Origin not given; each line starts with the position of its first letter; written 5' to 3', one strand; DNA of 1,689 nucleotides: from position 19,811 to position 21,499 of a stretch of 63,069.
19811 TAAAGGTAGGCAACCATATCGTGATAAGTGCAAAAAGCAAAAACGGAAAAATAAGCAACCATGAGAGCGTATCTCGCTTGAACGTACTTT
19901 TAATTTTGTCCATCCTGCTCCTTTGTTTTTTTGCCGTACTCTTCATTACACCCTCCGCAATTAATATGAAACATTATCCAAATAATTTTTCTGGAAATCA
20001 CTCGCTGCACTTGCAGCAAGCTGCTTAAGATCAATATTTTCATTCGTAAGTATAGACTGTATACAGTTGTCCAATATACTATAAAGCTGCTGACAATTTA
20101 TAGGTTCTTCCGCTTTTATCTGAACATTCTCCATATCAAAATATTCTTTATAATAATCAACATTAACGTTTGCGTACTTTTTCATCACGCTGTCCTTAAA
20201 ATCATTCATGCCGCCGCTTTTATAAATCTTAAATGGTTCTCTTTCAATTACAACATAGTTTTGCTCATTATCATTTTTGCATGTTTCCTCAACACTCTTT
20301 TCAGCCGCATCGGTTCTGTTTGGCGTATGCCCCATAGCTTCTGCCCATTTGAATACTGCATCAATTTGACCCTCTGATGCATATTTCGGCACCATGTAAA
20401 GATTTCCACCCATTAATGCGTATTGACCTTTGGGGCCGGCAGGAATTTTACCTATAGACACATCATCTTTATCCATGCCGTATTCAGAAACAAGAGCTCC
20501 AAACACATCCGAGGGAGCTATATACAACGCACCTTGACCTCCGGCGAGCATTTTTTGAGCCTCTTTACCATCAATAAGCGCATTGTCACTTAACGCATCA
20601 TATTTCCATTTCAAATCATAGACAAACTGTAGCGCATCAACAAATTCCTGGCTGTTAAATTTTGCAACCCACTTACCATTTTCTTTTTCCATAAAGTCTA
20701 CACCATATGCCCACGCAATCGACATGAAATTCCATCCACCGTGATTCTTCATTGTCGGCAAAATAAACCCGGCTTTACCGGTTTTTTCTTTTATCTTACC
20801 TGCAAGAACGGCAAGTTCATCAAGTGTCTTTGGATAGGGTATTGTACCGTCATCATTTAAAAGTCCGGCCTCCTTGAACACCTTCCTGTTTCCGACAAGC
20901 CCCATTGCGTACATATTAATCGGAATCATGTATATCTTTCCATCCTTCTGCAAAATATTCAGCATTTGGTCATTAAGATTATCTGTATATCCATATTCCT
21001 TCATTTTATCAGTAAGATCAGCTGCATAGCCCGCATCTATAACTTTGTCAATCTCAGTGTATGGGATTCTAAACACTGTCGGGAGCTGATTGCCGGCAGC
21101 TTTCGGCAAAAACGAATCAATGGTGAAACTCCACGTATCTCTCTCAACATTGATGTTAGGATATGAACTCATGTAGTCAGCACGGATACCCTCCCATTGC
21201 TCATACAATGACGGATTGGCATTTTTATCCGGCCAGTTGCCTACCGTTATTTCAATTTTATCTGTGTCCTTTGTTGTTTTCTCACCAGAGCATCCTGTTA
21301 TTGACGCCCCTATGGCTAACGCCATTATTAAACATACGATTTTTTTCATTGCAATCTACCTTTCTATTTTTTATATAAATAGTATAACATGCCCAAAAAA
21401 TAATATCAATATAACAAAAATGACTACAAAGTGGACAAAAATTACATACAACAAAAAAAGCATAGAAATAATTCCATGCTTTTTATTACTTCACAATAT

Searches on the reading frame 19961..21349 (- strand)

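Call 17: search_protein_families(library=pfam, proteins=[window:19961-21349:-])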
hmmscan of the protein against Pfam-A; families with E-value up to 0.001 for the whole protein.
window:19961-21349:- (462 aa): 0 families

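Call 85: search_protein_families(library=ncbifam, proteins=[window:19961-21349:-], max_evalue=0.00001)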
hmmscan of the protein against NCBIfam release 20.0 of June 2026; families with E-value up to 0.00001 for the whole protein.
window:19961-21349:- (462 aa): 1 family
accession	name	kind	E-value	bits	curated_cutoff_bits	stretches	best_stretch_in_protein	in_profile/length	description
TIGR03850.1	bind_CPR_0540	equivalog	8.6e-09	34.5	299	1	3-248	2-252/437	carbohydrate ABC transporter substrate-binding protein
